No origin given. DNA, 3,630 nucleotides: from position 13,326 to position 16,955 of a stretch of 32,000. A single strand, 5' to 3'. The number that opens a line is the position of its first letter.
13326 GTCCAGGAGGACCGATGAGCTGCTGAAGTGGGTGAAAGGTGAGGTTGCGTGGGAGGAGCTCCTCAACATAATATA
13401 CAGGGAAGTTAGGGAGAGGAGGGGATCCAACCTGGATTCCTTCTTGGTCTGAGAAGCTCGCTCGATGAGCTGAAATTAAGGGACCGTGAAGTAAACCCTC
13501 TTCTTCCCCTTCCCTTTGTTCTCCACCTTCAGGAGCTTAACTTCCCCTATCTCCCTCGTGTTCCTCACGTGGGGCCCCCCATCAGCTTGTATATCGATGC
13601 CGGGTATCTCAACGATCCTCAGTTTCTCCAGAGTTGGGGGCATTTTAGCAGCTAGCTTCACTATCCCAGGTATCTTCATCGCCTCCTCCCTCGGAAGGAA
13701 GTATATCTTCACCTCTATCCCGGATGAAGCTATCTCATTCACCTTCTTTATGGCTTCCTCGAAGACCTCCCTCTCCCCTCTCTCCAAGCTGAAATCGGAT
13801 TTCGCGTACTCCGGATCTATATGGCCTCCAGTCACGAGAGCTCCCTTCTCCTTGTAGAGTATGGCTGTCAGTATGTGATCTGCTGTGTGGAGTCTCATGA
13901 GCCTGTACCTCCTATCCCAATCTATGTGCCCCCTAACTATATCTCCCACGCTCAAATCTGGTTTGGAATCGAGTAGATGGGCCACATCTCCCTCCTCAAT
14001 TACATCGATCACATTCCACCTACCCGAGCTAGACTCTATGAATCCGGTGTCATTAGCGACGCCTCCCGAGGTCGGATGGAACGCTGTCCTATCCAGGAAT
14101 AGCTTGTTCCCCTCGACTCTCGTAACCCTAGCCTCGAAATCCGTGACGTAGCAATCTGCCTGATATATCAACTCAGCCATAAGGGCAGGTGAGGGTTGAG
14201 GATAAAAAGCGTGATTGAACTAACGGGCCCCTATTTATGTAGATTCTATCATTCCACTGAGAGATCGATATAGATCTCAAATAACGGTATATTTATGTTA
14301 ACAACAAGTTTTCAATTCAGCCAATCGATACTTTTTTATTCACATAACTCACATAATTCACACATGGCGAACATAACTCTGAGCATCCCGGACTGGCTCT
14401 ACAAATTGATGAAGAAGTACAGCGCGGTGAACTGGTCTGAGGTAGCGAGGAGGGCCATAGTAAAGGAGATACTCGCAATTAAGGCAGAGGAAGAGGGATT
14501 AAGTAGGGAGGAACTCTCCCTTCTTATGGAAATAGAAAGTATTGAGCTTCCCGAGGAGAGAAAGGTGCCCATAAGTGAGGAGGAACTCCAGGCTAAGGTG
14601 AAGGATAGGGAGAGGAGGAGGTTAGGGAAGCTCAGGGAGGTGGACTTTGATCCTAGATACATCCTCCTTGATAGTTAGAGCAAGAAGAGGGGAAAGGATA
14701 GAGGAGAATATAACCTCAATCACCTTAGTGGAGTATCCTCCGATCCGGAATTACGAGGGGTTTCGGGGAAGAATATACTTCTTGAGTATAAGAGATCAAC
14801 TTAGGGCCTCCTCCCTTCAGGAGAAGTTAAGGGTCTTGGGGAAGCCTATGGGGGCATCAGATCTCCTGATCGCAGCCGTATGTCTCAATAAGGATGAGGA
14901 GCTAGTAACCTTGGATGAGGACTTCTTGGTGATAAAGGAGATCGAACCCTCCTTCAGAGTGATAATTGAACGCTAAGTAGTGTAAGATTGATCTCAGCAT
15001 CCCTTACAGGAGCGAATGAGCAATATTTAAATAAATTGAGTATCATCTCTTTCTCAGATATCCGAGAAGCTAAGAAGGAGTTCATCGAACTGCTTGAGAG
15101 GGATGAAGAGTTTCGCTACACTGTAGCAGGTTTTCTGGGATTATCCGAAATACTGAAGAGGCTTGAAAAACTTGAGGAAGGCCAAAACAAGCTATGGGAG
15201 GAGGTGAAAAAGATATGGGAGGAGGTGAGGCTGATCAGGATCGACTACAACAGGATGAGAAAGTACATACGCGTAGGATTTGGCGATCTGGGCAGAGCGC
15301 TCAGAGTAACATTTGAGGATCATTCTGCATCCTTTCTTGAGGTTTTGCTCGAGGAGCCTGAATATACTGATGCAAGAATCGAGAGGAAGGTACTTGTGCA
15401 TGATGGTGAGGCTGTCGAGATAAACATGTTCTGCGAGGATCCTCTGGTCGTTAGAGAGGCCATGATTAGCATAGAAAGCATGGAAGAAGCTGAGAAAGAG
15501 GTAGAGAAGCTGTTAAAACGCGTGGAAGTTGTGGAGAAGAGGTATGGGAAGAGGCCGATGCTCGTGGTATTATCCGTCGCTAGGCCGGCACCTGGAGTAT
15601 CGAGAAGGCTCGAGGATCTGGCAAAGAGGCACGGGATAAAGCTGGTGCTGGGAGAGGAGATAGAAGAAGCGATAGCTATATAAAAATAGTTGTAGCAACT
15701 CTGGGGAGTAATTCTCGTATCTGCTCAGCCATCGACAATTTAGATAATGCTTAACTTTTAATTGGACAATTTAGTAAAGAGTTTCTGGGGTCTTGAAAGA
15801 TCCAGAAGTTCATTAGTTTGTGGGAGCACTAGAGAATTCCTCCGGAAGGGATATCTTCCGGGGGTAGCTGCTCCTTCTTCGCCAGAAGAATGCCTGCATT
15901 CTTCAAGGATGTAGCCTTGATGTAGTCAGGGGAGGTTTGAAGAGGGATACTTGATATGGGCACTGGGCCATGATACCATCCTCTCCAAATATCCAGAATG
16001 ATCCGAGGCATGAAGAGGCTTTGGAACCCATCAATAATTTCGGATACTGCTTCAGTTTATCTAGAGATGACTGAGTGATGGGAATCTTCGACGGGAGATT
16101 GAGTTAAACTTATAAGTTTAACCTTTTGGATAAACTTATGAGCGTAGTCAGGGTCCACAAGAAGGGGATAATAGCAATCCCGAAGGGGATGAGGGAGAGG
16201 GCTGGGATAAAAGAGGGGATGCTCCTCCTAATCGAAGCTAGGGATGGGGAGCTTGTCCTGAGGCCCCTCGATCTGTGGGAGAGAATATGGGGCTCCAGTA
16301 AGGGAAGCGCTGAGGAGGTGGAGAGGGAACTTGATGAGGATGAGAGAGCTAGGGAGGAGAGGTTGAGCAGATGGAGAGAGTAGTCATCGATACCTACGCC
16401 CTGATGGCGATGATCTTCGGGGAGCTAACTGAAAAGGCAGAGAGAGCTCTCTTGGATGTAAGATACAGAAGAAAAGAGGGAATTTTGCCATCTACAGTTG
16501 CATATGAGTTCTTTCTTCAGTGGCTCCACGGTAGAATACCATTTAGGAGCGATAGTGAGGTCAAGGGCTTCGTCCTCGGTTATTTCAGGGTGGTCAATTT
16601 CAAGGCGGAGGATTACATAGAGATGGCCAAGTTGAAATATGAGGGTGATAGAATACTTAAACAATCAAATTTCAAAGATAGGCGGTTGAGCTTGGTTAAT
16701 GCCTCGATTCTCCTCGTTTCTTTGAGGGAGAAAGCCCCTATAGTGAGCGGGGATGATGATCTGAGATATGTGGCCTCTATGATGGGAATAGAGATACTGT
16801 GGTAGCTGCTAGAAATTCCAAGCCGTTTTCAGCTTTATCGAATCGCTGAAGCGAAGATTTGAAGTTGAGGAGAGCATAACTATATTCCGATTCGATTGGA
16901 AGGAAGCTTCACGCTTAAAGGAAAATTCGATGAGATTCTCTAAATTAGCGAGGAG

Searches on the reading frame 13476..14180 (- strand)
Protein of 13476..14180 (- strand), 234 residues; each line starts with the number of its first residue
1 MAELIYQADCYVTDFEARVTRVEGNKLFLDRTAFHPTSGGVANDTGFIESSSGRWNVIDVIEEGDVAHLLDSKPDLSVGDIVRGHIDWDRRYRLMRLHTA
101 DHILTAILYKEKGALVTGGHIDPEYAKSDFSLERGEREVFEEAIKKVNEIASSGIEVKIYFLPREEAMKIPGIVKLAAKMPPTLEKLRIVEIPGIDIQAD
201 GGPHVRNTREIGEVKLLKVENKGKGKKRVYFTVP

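Call 37: search_protein_families(library=pfam, proteins=[window:13476-14180:-], max_evalue=0.0001)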
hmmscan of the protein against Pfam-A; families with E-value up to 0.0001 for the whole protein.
window:13476-14180:- (234 aa): 2 families
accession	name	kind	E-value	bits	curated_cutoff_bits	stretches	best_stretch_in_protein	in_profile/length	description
PF07973.19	tRNA_SAD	-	1.8e-15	57.1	24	1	187-230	1-44/44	Threonyl and Alanyl tRNA synthetase second additional domain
PF01411.24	tRNA-synt_2c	-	3.6e-11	42.7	30.3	1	14-90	474-552/552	tRNA synthetases class II (A)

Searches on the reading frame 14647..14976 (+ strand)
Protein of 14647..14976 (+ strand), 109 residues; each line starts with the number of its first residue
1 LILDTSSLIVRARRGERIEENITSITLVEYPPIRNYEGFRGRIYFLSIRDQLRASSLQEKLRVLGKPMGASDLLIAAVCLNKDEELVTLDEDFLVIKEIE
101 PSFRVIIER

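Call 37: search_protein_families(library=pfam, proteins=[window:14647-14976:+], max_evalue=0.0001)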
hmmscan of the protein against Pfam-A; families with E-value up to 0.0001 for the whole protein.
window:14647-14976:+ (109 aa): 1 family
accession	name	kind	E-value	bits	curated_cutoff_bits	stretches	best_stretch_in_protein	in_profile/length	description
PF01850.27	PIN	-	5.3e-05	24.2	23.6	0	48-96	74-117/120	PIN domain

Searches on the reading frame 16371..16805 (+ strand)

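Call 37: search_protein_families(library=pfam, proteins=[window:16371-16805:+], max_evalue=0.0001)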
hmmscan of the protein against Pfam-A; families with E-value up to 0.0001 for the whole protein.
window:16371-16805:+ (144 aa): 1 family
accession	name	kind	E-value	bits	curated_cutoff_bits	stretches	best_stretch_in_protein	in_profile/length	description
PF01850.27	PIN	-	1.6e-06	29.2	23.6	1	4-135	1-118/120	PIN domain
